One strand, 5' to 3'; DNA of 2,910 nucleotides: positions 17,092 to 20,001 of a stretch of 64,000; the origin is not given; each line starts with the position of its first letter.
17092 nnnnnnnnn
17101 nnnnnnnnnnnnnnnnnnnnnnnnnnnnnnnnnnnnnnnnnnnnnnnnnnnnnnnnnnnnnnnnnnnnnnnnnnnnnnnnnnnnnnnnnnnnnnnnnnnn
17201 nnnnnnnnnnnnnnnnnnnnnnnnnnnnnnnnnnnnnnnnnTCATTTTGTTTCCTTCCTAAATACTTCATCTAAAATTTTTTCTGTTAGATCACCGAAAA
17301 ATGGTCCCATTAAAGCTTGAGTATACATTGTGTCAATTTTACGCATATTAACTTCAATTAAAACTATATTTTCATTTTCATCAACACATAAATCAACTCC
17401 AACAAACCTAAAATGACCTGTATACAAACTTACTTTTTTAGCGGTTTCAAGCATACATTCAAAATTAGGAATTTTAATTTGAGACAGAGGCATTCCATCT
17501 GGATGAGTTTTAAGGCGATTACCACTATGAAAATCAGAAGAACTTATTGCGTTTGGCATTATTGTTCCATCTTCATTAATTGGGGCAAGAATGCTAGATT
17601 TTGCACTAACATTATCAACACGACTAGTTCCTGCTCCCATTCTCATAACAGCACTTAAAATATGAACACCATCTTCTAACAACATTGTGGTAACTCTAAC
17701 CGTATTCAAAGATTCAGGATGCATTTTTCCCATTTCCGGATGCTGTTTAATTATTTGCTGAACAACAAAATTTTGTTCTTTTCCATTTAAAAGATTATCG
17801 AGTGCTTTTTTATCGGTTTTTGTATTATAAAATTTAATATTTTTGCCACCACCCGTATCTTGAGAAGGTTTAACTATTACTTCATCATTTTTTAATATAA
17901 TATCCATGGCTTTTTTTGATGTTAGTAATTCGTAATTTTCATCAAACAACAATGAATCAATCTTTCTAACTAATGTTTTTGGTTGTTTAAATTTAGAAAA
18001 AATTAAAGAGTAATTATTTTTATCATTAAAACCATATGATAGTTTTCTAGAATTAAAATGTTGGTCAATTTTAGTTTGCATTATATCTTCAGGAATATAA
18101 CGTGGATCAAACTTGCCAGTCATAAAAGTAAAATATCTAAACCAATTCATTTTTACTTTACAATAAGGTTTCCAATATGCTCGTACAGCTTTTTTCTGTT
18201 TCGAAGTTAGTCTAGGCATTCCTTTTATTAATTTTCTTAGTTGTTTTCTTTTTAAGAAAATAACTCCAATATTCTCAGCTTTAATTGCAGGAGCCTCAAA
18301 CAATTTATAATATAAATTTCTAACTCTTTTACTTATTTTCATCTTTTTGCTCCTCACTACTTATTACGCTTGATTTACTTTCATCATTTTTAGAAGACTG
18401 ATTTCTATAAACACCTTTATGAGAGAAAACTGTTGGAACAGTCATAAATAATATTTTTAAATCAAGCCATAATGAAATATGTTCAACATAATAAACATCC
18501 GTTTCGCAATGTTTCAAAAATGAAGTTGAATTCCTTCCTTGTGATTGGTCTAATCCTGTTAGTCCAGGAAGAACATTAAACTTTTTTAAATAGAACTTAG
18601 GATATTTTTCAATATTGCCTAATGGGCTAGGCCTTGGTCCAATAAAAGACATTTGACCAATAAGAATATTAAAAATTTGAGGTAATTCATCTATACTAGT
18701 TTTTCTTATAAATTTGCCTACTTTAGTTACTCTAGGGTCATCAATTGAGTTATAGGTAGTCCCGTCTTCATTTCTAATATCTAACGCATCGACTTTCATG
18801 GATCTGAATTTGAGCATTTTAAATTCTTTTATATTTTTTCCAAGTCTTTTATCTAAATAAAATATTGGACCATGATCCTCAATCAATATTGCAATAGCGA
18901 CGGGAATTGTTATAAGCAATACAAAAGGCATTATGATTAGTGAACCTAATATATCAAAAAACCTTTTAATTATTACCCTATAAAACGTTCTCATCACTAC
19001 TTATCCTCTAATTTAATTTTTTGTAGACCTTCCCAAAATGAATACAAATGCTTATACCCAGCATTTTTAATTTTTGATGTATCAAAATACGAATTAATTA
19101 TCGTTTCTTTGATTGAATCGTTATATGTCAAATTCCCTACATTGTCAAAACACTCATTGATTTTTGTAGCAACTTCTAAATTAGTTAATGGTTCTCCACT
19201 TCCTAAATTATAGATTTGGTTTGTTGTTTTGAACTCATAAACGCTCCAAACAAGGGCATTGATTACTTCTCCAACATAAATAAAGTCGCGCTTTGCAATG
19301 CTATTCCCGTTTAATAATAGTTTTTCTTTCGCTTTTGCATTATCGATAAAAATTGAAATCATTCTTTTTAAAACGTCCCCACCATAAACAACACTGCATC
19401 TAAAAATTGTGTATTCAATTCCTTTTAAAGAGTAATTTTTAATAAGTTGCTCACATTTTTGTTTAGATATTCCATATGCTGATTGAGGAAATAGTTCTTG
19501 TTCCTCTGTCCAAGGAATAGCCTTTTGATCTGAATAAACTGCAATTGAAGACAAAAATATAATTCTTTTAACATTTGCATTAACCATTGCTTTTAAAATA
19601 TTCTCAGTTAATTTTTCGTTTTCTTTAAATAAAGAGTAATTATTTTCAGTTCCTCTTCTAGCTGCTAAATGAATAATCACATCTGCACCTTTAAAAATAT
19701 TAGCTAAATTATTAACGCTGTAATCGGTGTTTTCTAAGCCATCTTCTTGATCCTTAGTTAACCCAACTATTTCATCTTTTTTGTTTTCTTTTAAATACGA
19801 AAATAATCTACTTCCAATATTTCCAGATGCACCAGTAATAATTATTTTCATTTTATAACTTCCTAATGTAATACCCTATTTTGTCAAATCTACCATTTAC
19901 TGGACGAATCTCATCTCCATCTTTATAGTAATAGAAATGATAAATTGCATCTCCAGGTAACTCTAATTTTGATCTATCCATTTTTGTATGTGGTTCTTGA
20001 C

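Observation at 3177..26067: About 23 kb Wzx/Wzy glycan locus carrying four ATP-grasp ligases, predicting a heavily amide/aminoacyl-decorated heteropolysaccharide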

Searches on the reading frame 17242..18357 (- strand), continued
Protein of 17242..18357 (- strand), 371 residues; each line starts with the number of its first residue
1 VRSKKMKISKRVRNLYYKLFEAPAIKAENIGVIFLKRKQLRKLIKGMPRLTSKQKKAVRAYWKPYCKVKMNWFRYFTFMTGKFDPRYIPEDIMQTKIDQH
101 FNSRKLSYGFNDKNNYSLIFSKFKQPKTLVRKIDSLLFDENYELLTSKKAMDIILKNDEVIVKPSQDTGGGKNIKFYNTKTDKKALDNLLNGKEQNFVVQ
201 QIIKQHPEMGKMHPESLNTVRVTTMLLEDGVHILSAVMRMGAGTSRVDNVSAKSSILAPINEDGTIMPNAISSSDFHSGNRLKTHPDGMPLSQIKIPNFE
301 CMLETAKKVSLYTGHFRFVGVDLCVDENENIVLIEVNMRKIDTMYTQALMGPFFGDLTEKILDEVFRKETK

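Call 42: fold_search(model_id=the predicted structure, library=pdb)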
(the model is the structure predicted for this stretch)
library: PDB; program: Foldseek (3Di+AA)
matches with E <= 10: 952; with E <= 0.001: 532
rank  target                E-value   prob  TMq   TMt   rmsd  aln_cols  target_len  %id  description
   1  1e4e_A                6.7e-08  1.00  0.40  0.43   7.0       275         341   12  D-alanyl-D-lacate ligase (released 2001-06-28)
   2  8ynd_D                8.4e-08  1.00  0.40  0.36   5.8       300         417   13  ATP-grasp peptide ligase from Streptomyces (released 2025-02-19)
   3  7r8q_B                1.5e-07  1.00  0.42  0.40  10.5       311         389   14  Closed form of SAOUHSC_02373 in complex with ADP, citrate, Mg2+ and Na+ (released 2022-09-14)
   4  8fff                  1.8e-07  1.00  0.38  0.40   6.4       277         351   15  Crystal structure of Staphylococcus aureus D-alanine D-alanine ligase enzyme in complex with acetate (released 2024-05-08)
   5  8ynd_F                2.7e-07  1.00  0.40  0.37   5.9       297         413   14  ATP-grasp peptide ligase from Streptomyces (released 2025-02-19)
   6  8ynq_B                2.7e-07  1.00  0.36  0.34   5.7       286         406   14  ATP-grasp peptide ligase from Streptomyces (released 2025-02-19)
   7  7r8q_A                2.8e-07  1.00  0.41  0.39  10.7       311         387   15  Closed form of SAOUHSC_02373 in complex with ADP, citrate, Mg2+ and Na+ (released 2022-09-14)
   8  6dgi_A                2.8e-07  1.00  0.39  0.43   7.7       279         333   12  The crystal structure of D-alanyl-alanine synthetase A from Vibrio cholerae O1 biovar eltor str. N16961 (released 2018-05-30)
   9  5bpf_B                2.8e-07  1.00  0.41  0.49  10.2       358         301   12  Crystal structure of ADP complexed D-alanine-D-alanine ligase(DDL) from Yersinia pestis (released 2016-03-02)
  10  6jil_A                3.4e-07  1.00  0.37  0.45   7.5       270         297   15  Crystal structure of D-cycloserine synthetase DcsG (released 2019-12-18)
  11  8ynd_A                3.6e-07  1.00  0.41  0.37   5.8       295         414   14  ATP-grasp peptide ligase from Streptomyces (released 2025-02-19)
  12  7qys_L                4.8e-07  1.00  0.44  0.54   5.9       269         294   13  Crystal structure of RimK from Pseudomonas syringae DC3000 (released 2022-10-05)
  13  4c5a_B                4.8e-07  1.00  0.41  0.48   6.7       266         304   11  The X-ray crystal structures of D-alanyl-D-alanine ligase in complex ADP and D-cycloserine phosphate (released 2015-01-21)
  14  1e4e_B                5.1e-07  1.00  0.40  0.43   5.7       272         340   12  D-alanyl-D-lacate ligase (released 2001-06-28)
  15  9yx2_A                5.4e-07  1.00  0.38  0.25   5.4       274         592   10  Structure of the long chain acyl-CoA carboxylase complex from Mycobacterium smegmatis with ATP, bicarbonate, and propi (released 2025-11-26)
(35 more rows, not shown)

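Call 63: search_protein_representatives(alignment_id=A1)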
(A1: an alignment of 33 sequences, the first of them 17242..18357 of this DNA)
Query: 33 sequences, 362 profile positions. Proteins with E-value up to 0.001 (for the whole library): 10402; up to 1e-10: 6560; up to 1e-30: 1454. The best 150 are listed.
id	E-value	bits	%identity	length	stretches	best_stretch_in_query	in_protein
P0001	1.8e-161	553.6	-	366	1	1-361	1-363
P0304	2.1e-156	536.9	-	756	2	24-360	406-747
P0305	1.2e-114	399.6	-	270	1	106-361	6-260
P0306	9.0e-109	380.2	-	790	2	36-356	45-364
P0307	5.5e-107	374.3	-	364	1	1-360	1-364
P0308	3.0e-101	355.5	-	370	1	16-361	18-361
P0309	7.1e-97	341.1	-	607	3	32-359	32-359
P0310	8.3e-97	340.9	-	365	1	5-361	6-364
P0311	9.7e-97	340.6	-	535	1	41-360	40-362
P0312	1.0e-96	340.6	-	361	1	42-362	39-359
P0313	1.7e-95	336.5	-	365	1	28-359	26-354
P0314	3.5e-95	335.5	-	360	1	4-361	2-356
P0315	4.6e-95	335.1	-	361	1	39-362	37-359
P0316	5.0e-95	335.0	-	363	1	32-360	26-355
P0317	1.3e-94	333.6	-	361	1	32-361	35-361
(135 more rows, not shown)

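Call 82: search_dna_similar(query=window:17242-18357:-, collection=plasmids, mode=protein, max_evalue=0.00001, max_rows=15)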
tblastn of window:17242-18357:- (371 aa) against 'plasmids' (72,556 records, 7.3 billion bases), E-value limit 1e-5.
Records with a match: 8; places in all: 8; records where one place covers at least 80% of the query: 2.
Best place of each record, by identity: <60% 8.
By first word of the organism name: Caballeronia 3; Shinella 2; Lactococcus 1; Psychrobacter 1; Rhizobium 1.
By predicted mobility (MOB-suite, as given by PLSDB): non-mobilizable 8.
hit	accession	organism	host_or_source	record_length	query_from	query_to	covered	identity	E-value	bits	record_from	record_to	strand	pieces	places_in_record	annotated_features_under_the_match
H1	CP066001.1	Lactococcus garvieae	-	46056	67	368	81%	28.5%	2e-23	109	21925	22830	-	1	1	hypothetical protein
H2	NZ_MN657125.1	Psychrobacter sp.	-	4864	72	360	78%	25.3%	1e-15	86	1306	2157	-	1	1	sugar-transfer associated ATP-grasp domain-containing protein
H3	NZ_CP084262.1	Caballeronia sp. SL2Y3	Jalysus wickhami,Cell culture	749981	37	362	88%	21.9%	4e-10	69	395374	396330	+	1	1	sugar-transfer associated ATP-grasp domain-containing protein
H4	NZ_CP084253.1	Caballeronia sp. Sq4a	Anasa tristis,Cell culture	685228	72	362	78%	23.0%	7e-11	71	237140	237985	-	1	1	sugar-transfer associated ATP-grasp domain-containing protein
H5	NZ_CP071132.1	Caballeronia sp. M1242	Homo sapiens,ETA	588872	72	362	78%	23.0%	1e-10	71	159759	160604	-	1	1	sugar-transfer associated ATP-grasp domain-containing protein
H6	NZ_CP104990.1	Rhizobium sp. CC-CFT758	cell culture,agricultural soil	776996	150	371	60%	25.8%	2e-7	61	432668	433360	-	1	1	sugar-transfer associated ATP-grasp domain-containing protein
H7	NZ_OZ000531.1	Shinella sp. WSC3-e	-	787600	149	337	51%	26.2%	1e-8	65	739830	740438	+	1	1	sugar-transfer associated ATP-grasp domain-containing protein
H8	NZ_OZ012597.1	Shinella sp. WSD5-1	-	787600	149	337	51%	26.2%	1e-8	65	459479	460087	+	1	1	sugar-transfer associated ATP-grasp domain-containing protein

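Call 83: get_annotated_region(hit=H1, flank=9000)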
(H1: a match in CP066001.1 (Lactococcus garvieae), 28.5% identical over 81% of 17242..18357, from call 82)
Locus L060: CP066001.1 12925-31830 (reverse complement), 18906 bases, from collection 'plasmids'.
description: Lactococcus garvieae strain FDAARGOS_1002 plasmid unnamed2, complete sequence
organism: Lactococcus garvieae (NCBI taxid 1363)
taxonomy: Bacteria; Bacillota; Bacilli; Lactobacillales; Streptococcaceae; Lactococcus; Lactococcus garvieae
host: -; source: -; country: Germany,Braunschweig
typing (MOB-suite, as given by PLSDB): non-mobilizable; replicon rep_cluster_667
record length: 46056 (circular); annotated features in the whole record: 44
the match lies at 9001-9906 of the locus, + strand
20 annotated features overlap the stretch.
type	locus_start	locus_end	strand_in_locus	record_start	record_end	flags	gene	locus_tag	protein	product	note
CDS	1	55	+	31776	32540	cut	-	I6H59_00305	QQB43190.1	tyrosine protein phosphatase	-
CDS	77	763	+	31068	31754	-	-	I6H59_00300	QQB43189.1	sugar transferase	-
CDS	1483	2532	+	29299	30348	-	-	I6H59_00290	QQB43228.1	GDP-mannose 4,6-dehydratase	-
CDS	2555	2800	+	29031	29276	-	-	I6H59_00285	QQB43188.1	hypothetical protein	-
CDS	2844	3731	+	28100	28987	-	-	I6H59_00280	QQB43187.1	hypothetical protein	-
CDS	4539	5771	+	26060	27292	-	-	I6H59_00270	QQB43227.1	nucleotide sugar dehydrogenase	-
CDS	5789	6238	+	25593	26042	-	-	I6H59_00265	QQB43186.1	UDP-N-acetylglucosamine--LPS N-acetylglucosamine transferase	-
CDS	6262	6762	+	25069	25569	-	-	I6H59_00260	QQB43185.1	multidrug MFS transporter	-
CDS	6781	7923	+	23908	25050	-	-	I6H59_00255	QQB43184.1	glycosyltransferase family 4 protein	-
CDS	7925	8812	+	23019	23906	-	-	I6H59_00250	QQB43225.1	glycosyl transferase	-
CDS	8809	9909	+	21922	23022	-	-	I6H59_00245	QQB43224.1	hypothetical protein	-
CDS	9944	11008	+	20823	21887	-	-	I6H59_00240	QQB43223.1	glycosyltransferase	-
CDS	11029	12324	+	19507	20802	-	-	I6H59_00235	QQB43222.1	hypothetical protein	-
CDS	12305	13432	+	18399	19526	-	-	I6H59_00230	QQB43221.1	glycosyltransferase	-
CDS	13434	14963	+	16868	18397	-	-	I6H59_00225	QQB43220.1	hypothetical protein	-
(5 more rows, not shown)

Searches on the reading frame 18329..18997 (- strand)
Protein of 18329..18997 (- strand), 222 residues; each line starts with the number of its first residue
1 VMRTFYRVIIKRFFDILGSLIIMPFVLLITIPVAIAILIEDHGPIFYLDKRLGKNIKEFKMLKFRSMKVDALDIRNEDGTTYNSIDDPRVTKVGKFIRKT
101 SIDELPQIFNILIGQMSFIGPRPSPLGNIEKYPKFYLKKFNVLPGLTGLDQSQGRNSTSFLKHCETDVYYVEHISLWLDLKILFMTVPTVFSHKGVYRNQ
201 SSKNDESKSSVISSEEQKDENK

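Call 4: search_protein_families(library=pfam, proteins=[window:18329-18997:-], max_evalue=0.001)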
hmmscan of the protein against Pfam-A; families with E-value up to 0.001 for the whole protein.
window:18329-18997:- (222 aa): 1 family
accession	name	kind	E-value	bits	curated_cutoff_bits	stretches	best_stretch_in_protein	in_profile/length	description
PF02397.22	Bac_transf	-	1.9e-60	203.9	27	1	11-191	1-178/179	Bacterial sugar transferase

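Call 8: search_protein_families(library=ncbifam, proteins=[window:18329-18997:-], max_evalue=0.001)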
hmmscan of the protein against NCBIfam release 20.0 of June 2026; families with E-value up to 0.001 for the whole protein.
window:18329-18997:- (222 aa): 10 families
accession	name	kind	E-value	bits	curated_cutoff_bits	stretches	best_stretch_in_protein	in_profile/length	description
TIGR03025.1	EPS_sugtrans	subfamily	3.8e-75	253.8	295.55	1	7-197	254-445/445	exopolysaccharide biosynthesis polyprenyl glycosylphosphotransferase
TIGR03023.1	WcaJ_sugtrans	equivalog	5.9e-62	210.4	410.75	1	7-197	259-453/453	undecaprenyl-phosphate glucose phosphotransferase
TIGR03022.1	WbaP_sugtrans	subfamily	2.7e-57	195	403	1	7-197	255-456/456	undecaprenyl-phosphate galactose phosphotransferase WbaP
TIGR03013.1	EpsB_2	subfamily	8.9e-52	176.6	393.35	1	3-195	247-441/443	TIGR03013 family XrtA/PEP-CTERM system glycosyltransferase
NF052601.1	undeca_RfbP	equivalog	5.4e-49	166.7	330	1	8-191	42-236/244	undecaprenyl-phosphate galactose phosphotransferase family protein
NF041877.1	EPS_EpsZ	equivalog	2.8e-47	161.4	800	1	7-195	262-457/459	exopolysaccharide biosynthesis polyisoprenyl-phosphate hexose-1-phosphate transferase EpsZ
NF007518.0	PRK10124.1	equivalog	3e-40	138.3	684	1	9-197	272-464/464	undecaprenyl-phosphate glucose phosphotransferase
NF050817.1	PolSacchBiosHfsE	equivalog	3.1e-40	138.3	750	1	7-193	268-462/467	polysaccharide biosynthesis protein HfsE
NF011751.0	PRK15204.1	equivalog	1.6e-34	119.3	907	1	9-197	278-476/476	undecaprenyl-phosphate galactose phosphotransferase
NF045514.1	glycotran_HepC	equivalog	1.6e-17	63.6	140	1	9-126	115-214/220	heterocyst development glycosyltransferase HepC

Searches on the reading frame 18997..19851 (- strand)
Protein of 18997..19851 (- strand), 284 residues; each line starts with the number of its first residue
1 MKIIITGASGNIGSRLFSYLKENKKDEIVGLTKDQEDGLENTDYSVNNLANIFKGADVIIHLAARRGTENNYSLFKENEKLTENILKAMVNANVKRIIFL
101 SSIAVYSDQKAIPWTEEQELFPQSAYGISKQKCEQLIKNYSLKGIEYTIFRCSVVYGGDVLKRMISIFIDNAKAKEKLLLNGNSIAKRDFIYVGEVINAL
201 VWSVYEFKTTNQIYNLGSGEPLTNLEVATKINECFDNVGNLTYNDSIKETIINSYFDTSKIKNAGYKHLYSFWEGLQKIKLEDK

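Call 4: search_protein_families(library=pfam, proteins=[window:18997-19851:-], max_evalue=0.001)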
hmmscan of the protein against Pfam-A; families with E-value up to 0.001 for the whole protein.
window:18997-19851:- (284 aa): 9 families
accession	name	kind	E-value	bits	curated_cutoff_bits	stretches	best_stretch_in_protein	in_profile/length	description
PF01370.27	Epimerase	-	4.7e-39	134.7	20.9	1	3-217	1-240/240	NAD dependent epimerase/dehydratase family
PF16363.11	GDP_Man_Dehyd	-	5.1e-21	75.9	27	1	5-237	2-276/332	GDP-mannose 4,6 dehydratase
PF04321.23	RmlD_sub_bind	-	1.7e-18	67.1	27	1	1-231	1-227/287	RmlD substrate binding domain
PF13460.12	NAD_binding_10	-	5.6e-16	59.4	27.2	1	7-155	1-146/184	NAD(P)H-binding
PF01073.25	3Beta_HSD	-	2.3e-15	56.8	22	1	5-206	2-231/280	3-beta hydroxysteroid dehydrogenase/isomerase family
PF02719.21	Polysacc_synt_2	-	5.1e-10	39.4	20.2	1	48-236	68-248/293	Polysaccharide biosynthesis protein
PF07993.18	NAD_binding_4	-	3e-08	33.6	20.1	1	48-157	81-209/258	Male sterility protein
PF01113.26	DapB_N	-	2.3e-06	28.1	25.6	1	1-79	1-91/124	Dihydrodipicolinate reductase, N-terminus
PF05368.20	NmrA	-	6.8e-05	23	27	1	2-168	4-163/298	NmrA-like family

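Call 8: search_protein_families(library=ncbifam, proteins=[window:18997-19851:-], max_evalue=0.001)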
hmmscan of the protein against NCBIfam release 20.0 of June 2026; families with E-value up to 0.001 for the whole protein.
window:18997-19851:- (284 aa): 26 families (the best 25 are shown)
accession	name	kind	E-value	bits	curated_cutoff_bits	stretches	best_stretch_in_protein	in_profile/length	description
TIGR01181.1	dTDP_gluc_dehyt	equivalog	3.4e-22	78.9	365.1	1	28-278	43-306/321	dTDP-glucose 4,6-dehydratase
TIGR02197.1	heptose_epim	equivalog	1.1e-21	77.4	274.6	1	3-246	1-271/316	ADP-glyceromanno-heptose 6-epimerase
TIGR01179.1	galE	equivalog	2e-21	76.2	262.3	1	2-241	1-281/332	UDP-glucose 4-epimerase GalE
TIGR04180.1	EDH_00030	hypoth_equivalog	3e-18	65.9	475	1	47-237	62-258/297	NAD-dependent 4,6-dehydratase LegB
NF047922.1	GDPFucSynFcl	equivalog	4.1e-18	65.9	500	1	2-278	4-296/308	GDP-L-fucose synthase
NF043036.1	ErythonDh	equivalog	3.8e-14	52.6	325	1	1-144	1-167/321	D-erythronate dehydrogenase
NF007956.0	PRK10675.1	subfamily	7.6e-14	51.6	394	1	57-141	75-164/338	UDP-glucose 4-epimerase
TIGR01214.1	rmlD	equivalog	1.4e-13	50.7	224.05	1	2-239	1-230/285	dTDP-4-dehydrorhamnose reductase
NF042423.1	oxyalk_red_Shew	equivalog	2.2e-13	50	580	1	2-236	10-258/331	2-alkyl-3-oxoalkanoate reductase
TIGR01746.1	Thioester-redct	subfamily_domain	5e-13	49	213.35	1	49-157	85-197/371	thioester reductase domain-containing protein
NF007490.0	PRK10084.1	subfamily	1.4e-12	47.3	649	1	114-239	155-281/361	dTDP-glucose 4,6-dehydratase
NF007582.0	PRK10217.1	equivalog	2.5e-12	46.5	698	1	96-238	128-273/355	dTDP-glucose 4,6-dehydratase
NF047837.1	UDPAcbARedWbcJ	equivalog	2.6e-12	46.3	500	1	1-215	1-195/372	UDP-2-acetamido-2,6-beta-L-arabino-hexul-4-ose reductase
TIGR01777.1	yfcH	hypoth_equivalog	4e-11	43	207.35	1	3-235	1-241/292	TIGR01777 family oxidoreductase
NF008360.0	PRK11150.1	equivalog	5.1e-11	42.3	452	1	3-269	2-291/310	ADP-glyceromanno-heptose 6-epimerase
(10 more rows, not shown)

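Call 77: search_solved_structures(query=window:18997-19851:-, max_evalue=1e-8)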
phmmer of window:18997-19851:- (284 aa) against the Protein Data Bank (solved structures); distinct sequences matched with E-value up to 1e-8: 31.
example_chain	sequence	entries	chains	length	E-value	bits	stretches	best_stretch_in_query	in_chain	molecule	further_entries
3m2p_A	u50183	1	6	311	1.8e-42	149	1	1-279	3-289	UDP-N-acetylglucosamine 4-epimerase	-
3ehe_A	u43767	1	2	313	1.3e-23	87.2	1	3-230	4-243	UDP-glucose 4-epimerase (GalE-1)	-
8rdg_A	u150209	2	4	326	2.4e-18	69.9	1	1-234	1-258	SDR family NAD(P)-dependent oxidoreductase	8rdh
8rdi_A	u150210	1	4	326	8.5e-18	68.1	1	1-234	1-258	SDR family NAD(P)-dependent oxidoreductase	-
6dnt_A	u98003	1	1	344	8e-16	61.6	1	3-267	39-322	NAD-dependent epimerase/dehydratase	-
1r6d_A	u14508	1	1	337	9e-15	58.2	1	49-276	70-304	TDP-glucose-4,6-dehydratase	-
1r66_A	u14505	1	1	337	9e-15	58.2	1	49-276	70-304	TDP-glucose-4,6-dehydratase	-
6kv9_A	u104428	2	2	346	1.1e-14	58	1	3-229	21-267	MoeE5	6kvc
3aw9_A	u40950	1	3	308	2.1e-14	57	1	1-231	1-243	NAD-dependent epimerase/dehydratase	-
6wjb_A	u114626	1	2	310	1.4e-13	54.3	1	46-220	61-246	NAD-dependent epimerase/dehydratase family protein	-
4zrm_A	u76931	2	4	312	2.7e-13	53.4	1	1-277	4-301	UDP-glucose 4-epimerase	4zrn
3icp_A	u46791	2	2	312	3.5e-13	53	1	1-231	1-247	NAD-dependent epimerase/dehydratase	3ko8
2hun_A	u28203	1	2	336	1e-12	51.4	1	1-232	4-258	336aa long hypothetical dTDP-glucose 4,6-dehydratase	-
6wj9_A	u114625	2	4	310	1.3e-12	51.1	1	46-220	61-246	NAD-dependent epimerase/dehydratase family protein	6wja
6zl6_A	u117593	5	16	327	2.1e-12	50.5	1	46-260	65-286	Epimerase domain-containing protein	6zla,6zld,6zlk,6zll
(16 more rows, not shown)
